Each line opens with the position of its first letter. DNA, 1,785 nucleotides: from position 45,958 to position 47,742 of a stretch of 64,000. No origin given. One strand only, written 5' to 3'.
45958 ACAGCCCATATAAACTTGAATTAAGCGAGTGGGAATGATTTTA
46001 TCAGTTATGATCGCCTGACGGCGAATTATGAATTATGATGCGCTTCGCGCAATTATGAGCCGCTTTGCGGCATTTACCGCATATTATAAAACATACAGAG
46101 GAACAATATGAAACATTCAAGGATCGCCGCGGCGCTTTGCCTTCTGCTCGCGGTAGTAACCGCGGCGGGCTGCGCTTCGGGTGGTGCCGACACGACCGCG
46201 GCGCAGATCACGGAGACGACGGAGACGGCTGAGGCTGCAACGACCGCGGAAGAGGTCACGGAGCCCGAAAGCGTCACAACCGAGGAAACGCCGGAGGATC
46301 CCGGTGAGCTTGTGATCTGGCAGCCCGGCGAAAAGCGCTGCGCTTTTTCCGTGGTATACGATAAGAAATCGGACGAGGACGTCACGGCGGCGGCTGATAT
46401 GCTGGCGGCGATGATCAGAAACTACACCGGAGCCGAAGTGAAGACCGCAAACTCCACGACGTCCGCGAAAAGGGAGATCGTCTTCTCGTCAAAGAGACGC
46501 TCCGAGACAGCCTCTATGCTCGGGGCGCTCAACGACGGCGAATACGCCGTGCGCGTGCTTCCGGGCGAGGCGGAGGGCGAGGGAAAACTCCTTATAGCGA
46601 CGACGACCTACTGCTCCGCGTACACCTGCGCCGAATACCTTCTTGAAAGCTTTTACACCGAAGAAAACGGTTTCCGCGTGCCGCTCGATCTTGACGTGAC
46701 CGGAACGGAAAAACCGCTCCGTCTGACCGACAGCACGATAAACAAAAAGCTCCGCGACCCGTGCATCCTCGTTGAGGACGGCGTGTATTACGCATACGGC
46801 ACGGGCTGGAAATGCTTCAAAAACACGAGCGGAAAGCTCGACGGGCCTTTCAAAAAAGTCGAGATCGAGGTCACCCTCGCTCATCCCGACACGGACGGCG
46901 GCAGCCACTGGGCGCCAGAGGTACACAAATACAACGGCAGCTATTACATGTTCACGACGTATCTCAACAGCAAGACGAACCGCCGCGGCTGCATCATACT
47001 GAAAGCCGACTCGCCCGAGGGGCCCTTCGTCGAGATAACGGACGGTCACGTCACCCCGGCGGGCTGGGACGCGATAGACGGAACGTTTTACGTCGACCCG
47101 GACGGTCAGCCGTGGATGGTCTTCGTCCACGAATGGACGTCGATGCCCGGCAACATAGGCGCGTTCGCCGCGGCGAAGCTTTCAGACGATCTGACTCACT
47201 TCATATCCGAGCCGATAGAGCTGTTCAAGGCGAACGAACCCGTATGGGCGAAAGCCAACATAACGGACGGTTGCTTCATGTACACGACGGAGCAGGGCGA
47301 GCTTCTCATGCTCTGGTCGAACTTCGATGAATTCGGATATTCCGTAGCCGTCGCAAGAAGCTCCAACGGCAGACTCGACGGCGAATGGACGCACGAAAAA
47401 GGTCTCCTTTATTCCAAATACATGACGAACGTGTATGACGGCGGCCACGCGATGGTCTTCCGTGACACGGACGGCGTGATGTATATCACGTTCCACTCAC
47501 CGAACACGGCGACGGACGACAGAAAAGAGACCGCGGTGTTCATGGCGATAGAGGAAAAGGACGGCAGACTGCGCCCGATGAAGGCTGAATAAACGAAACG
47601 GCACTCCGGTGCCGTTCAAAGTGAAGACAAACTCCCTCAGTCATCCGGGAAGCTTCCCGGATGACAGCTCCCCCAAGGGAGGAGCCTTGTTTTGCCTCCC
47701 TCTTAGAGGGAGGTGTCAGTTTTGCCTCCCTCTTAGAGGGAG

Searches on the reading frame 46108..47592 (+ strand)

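Call 20: search_protein_families(library=pfam, proteins=[window:46108-47592:+])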
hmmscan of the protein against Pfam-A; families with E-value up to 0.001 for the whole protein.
window:46108-47592:+ (494 aa): 1 family
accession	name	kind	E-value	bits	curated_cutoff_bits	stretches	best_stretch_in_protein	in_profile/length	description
PF04616.20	Glyco_hydro_43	-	4e-30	105.6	32.2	1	211-469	6-265/288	Glycosyl hydrolases family 43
